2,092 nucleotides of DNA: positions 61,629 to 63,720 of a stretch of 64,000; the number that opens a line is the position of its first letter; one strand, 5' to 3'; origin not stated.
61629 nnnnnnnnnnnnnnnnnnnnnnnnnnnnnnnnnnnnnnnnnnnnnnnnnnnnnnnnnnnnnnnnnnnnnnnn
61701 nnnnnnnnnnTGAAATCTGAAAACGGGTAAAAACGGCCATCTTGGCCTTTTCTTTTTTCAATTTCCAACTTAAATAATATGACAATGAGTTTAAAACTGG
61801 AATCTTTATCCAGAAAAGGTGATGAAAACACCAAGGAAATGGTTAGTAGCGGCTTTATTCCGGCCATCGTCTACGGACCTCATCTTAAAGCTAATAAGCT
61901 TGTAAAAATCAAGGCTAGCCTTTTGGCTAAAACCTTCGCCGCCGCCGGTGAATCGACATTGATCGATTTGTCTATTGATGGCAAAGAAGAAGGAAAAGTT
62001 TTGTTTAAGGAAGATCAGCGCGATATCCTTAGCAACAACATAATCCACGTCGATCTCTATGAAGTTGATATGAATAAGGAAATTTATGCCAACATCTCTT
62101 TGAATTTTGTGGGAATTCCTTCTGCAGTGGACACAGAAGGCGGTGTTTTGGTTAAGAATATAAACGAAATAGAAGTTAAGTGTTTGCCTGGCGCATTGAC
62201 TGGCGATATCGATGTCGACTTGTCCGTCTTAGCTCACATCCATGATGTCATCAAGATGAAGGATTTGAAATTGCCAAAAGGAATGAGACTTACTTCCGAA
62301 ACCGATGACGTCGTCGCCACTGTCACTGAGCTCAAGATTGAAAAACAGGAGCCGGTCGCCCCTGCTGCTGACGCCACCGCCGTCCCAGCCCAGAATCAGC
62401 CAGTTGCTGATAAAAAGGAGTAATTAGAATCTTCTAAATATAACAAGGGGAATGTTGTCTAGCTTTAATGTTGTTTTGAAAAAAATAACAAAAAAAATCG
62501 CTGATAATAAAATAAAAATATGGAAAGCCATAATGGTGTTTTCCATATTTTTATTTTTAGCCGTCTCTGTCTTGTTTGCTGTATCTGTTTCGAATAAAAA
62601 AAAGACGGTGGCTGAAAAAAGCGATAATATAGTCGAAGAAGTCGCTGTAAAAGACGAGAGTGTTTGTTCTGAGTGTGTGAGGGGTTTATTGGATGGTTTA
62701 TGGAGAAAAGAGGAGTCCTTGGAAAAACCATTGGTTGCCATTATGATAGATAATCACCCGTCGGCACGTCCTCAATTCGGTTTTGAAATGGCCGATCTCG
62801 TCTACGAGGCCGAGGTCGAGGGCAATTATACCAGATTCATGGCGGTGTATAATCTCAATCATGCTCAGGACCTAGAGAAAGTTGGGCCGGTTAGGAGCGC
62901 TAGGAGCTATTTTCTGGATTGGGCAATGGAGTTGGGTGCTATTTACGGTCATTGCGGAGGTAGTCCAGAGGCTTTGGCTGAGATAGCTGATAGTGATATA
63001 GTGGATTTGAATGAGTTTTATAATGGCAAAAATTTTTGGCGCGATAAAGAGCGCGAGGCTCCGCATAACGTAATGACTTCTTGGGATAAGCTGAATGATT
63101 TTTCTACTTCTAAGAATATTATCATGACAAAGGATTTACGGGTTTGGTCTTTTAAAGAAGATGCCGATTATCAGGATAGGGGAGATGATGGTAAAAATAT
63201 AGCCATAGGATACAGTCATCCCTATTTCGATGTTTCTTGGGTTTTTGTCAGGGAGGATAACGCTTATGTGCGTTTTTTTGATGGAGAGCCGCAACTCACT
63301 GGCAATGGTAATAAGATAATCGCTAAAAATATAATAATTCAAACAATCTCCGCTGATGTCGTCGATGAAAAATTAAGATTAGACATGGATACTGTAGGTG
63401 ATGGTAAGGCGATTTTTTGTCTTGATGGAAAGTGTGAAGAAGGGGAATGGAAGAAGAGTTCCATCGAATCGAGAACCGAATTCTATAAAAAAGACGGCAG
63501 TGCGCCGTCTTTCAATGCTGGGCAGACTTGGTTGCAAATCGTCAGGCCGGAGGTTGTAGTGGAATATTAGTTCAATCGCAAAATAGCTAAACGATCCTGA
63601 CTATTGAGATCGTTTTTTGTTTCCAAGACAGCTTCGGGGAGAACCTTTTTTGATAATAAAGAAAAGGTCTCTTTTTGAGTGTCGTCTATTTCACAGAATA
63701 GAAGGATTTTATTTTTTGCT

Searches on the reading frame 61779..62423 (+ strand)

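Call 62: search_protein_families(library=pfam, proteins=[window:61779-62423:+], max_evalue=0.00001)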
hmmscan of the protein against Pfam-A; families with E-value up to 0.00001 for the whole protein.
window:61779-62423:+ (214 aa): 2 families
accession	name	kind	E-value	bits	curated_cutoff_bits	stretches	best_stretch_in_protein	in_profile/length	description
PF14693.11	Ribosomal_TL5_C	-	6.4e-18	65.3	27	1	103-184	3-82/84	Ribosomal protein TL5, C-terminal domain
PF01386.24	Ribosomal_L25p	-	6.4e-15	55.8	23.6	1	11-93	5-82/82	Ribosomal L25p family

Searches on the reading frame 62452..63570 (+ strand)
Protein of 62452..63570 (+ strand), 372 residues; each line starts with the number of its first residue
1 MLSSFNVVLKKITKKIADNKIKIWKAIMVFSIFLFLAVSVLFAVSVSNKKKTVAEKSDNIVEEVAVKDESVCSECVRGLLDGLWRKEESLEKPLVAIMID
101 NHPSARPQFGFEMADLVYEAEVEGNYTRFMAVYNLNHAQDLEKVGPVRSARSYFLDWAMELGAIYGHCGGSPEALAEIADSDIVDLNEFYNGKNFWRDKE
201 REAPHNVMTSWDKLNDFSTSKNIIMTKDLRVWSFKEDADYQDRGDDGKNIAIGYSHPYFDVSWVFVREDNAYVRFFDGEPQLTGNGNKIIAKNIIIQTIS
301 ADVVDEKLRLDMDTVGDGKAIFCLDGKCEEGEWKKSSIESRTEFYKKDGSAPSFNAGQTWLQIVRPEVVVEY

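Call 62: search_protein_families(library=pfam, proteins=[window:62452-63570:+], max_evalue=0.00001)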
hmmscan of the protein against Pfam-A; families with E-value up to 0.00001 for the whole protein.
window:62452-63570:+ (372 aa): 2 families
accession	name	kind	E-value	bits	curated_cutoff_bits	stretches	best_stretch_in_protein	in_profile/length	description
PF11258.13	DUF3048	-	2.2e-45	154.9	25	1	82-221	3-145/148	Protein of unknown function (DUF3048) N-terminal domain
PF17479.7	DUF3048_C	-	4.7e-22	78.9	25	1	252-360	3-113/114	Protein of unknown function (DUF3048) C-terminal domain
